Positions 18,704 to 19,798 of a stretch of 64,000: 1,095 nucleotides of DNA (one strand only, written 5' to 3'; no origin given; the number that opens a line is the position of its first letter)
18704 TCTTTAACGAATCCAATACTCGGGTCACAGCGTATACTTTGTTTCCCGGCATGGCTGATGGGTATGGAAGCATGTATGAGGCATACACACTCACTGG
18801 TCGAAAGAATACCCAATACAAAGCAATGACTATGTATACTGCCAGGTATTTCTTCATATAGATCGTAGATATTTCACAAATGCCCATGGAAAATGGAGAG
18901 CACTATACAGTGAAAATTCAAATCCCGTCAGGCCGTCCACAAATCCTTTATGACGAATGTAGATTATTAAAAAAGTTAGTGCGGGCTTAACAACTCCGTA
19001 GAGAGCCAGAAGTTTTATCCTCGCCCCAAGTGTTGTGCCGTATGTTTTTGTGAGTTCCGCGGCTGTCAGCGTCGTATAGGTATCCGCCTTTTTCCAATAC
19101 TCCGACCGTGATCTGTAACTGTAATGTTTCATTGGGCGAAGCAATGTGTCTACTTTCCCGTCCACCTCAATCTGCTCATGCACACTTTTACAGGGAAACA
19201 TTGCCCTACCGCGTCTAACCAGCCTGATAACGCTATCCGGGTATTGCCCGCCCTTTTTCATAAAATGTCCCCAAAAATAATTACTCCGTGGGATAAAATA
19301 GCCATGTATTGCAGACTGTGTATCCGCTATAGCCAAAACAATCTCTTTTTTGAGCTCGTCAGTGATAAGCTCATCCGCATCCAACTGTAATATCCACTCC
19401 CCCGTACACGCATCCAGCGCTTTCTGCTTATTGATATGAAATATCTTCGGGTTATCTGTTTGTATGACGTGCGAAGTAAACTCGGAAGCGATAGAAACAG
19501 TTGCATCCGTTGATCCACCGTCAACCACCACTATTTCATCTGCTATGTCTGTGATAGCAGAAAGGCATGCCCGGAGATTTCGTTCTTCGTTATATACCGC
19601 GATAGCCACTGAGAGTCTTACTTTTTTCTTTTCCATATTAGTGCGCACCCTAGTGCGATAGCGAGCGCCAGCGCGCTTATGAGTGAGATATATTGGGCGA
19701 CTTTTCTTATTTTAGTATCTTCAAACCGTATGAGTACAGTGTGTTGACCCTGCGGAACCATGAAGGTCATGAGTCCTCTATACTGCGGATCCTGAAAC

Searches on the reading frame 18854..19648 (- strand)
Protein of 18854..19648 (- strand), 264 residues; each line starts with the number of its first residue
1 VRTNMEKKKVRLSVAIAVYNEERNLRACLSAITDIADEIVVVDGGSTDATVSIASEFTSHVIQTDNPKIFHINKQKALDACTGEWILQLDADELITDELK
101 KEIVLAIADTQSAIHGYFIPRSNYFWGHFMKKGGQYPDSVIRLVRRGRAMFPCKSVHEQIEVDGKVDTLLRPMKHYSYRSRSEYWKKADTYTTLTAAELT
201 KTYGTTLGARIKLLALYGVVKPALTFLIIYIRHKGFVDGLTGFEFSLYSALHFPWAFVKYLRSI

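Call 3: search_protein_families(library=pfam, proteins=[window:18854-19648:-], max_evalue=0.01)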
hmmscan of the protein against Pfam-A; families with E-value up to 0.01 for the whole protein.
window:18854-19648:- (264 aa): 4 families
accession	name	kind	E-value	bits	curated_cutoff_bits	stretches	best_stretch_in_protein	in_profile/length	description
PF00535.33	Glycos_transf_2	-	3.1e-21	76.5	23.3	1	13-132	1-128/168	Glycosyl transferase family 2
PF13704.12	Glyco_tranf_2_4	-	1.1e-05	26.3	27.5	1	20-96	2-85/98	Glycosyl transferase family 2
PF13641.12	Glyco_tranf_2_3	-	0.0006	20.3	27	1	12-103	3-107/230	Glycosyltransferase like family 2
PF10111.15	Glyco_tranf_2_2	-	0.0013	18.7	27.3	1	13-105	1-105/276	Glycosyltransferase like family 2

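Call 11: search_protein_families(library=ncbifam, proteins=[window:18854-19648:-], max_evalue=0.00001)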
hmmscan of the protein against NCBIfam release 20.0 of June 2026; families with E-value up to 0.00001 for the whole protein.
window:18854-19648:- (264 aa): 5 families
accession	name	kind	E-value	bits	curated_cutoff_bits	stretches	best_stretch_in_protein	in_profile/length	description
TIGR04283.1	glyco_like_mftF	equivalog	1.6e-14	54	182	1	12-118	1-107/221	TIGR04283 family arsenosugar biosynthesis glycosyltransferase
TIGR04195.1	S_glycosyl_SunS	equivalog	2.4e-12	46.4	350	1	12-101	59-150/421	SunS family peptide S-glycosyltransferase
NF007482.0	PRK10073.1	equivalog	2.1e-10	40.1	423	1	5-108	1-110/334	glycosyltransferase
NF041391.1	DPhHxTase_Halo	equivalog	6.9e-07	28.5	375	1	18-96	3-82/213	dolichyl-phosphate hexose transferase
NF010496.0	PRK13915.1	equivalog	1.1e-06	28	262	1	6-66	27-93/307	glucosyl-3-phosphoglycerate synthase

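Call 25: search_solved_structures(query=A2, max_evalue=0.001)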
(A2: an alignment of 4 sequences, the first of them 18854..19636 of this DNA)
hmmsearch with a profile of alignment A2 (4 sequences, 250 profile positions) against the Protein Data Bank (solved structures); distinct sequences matched with E-value up to 0.001: 40.
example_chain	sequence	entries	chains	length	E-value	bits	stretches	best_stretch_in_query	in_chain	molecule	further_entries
22ao_A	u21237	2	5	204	7e-30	107.8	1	7-191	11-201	GmaR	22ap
2z87_A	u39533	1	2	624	3.4e-20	76.1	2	7-93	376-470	Chondroitin synthase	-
2z86_A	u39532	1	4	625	3.4e-20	76.1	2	7-93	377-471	Chondroitin synthase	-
7msp_A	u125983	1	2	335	8.2e-18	68.2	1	7-146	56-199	SPbeta prophage-derived glycosyltransferase SunS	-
7msn_A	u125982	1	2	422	1.4e-17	67.5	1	7-146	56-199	SPbeta prophage-derived glycosyltransferase SunS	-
7msk_A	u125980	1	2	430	2.8e-14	56.6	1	6-163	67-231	Glyco_trans_2-like domain-containing protein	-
6p61_A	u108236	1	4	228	3.4e-14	56.4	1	1-110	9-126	Glycosyltransferase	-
5tze_C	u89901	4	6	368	4.2e-14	56.1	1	6-103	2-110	Glycosyl transferase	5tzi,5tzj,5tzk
5tz8_A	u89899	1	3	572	9.8e-14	54.9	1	6-103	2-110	Glycosyl transferase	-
5mlz_A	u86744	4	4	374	2.6e-12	50.2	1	4-107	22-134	Dolichol monophosphate mannose synthase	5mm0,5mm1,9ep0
6h1j_A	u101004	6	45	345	2.3e-11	47.1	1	5-104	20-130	Probable ss-1,3-N-acetylglucosaminyltransferase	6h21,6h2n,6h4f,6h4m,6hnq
9omh_A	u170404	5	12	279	5.9e-11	45.8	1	6-102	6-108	Glycosyltransferase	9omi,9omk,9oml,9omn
9omj_A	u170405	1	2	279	6.6e-11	45.6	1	6-102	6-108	Glycosyltransferase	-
9omm_A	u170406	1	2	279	7.5e-11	45.4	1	6-102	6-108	Glycosyltransferase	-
8bz8_A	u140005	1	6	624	2.8e-10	43.5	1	2-102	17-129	Glycosyltransferase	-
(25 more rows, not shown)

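Call 58: find_related_loci(query=window:18854-19636:-, collection=metagenome_contigs, flank=8000)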
Query window:18854-19636:- (260 aa) in metagenome_contigs; peptide patterns used: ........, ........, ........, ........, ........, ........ (x = any residue, [..] = any of these).
220 stretches matched a pattern; 44 encode a relative of the query (tblastn E <= 1e-3); 44 distinct loci.
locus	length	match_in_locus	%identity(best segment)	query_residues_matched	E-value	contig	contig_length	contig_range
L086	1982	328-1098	65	1-260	5e-120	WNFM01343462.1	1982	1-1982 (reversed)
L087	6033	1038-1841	60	1-260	1e-110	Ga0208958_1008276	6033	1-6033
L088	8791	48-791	64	1-257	1e-109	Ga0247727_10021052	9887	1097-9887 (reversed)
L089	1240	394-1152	63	1-258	9e-119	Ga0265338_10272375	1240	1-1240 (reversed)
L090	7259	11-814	60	1-260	2e-109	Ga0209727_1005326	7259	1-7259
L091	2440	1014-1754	62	1-250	6e-114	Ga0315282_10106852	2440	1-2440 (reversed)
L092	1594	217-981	62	1-260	7e-117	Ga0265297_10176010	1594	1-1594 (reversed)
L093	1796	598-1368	62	1-260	4e-115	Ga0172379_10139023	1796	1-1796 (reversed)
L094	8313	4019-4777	63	1-258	6e-108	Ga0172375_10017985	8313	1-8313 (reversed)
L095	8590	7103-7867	60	1-258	3e-107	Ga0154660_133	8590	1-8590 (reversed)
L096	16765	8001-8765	61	1-260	4e-107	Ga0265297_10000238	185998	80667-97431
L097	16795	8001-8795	61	1-256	1e-105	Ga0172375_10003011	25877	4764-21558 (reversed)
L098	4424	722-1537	59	1-260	1e-105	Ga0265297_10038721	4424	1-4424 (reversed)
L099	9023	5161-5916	60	3-258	4e-104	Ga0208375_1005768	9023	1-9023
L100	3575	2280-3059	59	1-256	2e-105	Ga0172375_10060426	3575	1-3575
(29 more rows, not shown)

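Call 73: predict_structure(alignment_id=A2)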
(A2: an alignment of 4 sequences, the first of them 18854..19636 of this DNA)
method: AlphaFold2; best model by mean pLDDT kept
length: 260 residues; sequences in the alignment: 4
mean_pLDDT: 62.7   pTM: 0.55
mean pLDDT of the five models: 62.7, 62.1, 60.8, 60.5, 58.8
residues with pLDDT >= 90: 27; 70-90: 73; 50-70: 85; < 50: 75
segments of 3 or more residues with pLDDT < 50: 120-135, 145-185, 229-235
pLDDT, mean of each block of 10 residues (from residue 1): 71 83 91 91 82 91 67 83 84 84 75 62 42 55 47 29 28 36 50 58 58 57 51 49 54 53
secondary structure, 60 per line:
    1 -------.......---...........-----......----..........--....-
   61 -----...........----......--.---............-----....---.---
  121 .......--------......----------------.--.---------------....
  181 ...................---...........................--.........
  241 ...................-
elements in order: E8-14 H18-28 E34-39 H44-53 E56-59 H66-76 E81-86 H93-104 E110-113 H121-127 E136-141 H177-199 H203-229 H232-259

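Call 76: fold_search(model_id=the predicted structure, library=pdb)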
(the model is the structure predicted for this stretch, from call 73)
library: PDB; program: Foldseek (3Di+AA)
matches with E <= 10: 1449; with E <= 0.001: 205
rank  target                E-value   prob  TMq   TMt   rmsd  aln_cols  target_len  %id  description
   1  7msp_A                1.5e-08  1.00  0.45  0.36  10.6       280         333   18  SunS glycosin S-glycosyltransferase (released 2022-04-13)
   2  7msn_A                5.9e-08  1.00  0.43  0.29  10.7       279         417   18  SunS glycosin S-glycosyltransferase (released 2022-04-13)
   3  7msp_B                6.3e-08  1.00  0.45  0.36  11.8       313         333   17  SunS glycosin S-glycosyltransferase (released 2022-04-13)
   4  5mlz                  2.4e-07  1.00  0.41  0.32  13.3       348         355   15  Dolichyl phosphate mannose synthase in complex with GDP and Mg2+ (released 2017-08-09)
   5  9asc_A                3.2e-07  1.00  0.42  0.36  15.7       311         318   20  Cryo-EM Structure of the Glycosyltransferase ArnC from Salmonella enterica in the UDP-bound State Determined on Talos  (released 2025-02-05)
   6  7msk_A                3.4e-07  1.00  0.45  0.30  12.7       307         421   17  ThuS glycosin S-glycosyltransferase (released 2022-04-13)
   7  8vxh_A                3.4e-07  1.00  0.40  0.35  15.5       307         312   19  Cryo-EM Structure of the Glycosyltransferase ArnC from Salmonella enterica in the Apo State Determined on Talos Arctic (released 2025-02-05)
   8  7msn_B                3.7e-07  1.00  0.43  0.28  12.1       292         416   18  SunS glycosin S-glycosyltransferase (released 2022-04-13)
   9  9b77_A                6.9e-07  1.00  0.41  0.35  15.5       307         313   19  Cryo-EM Structure of the Glycosyltransferase ArnC from Salmonella enterica in the Apo State Determined on Krios micros (released 2025-02-05)
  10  5eke_D                1.1e-06  1.00  0.39  0.35  15.5       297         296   16  Structure of the polyisoprenyl-phosphate glycosyltransferase GtrB (F215A mutant) (released 2016-01-06)
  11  7msk_B                1.2e-06  1.00  0.44  0.29  12.1       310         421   16  ThuS glycosin S-glycosyltransferase (released 2022-04-13)
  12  5tzi                  1.4e-06  1.00  0.37  0.29   6.0       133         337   25  Crystal structure of S. aureus TarS 1-349 (released 2017-01-04)
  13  9ep0                  1.5e-06  1.00  0.43  0.34  11.2       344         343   16  Dolichyl phosphate mannose synthase in complex with donor (GDP-Man) and traces of acceptor (Dol55P) and product (Dol55P- (released 2025-10-01)
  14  9nyc_A                1.6e-06  1.00  0.43  0.37  16.1       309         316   15  Cryo-EM structure of the glycosyltransferase GtrB in the substrate-bound state (released 2025-12-17)
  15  9hwj_A                1.6e-06  1.00  0.42  0.37  14.6       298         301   17  Structure of Undecaprenyl-phosphate 4-deoxy-4-formamido-L-arabinose transferase embedded in nanodisc (released 2026-01-14)
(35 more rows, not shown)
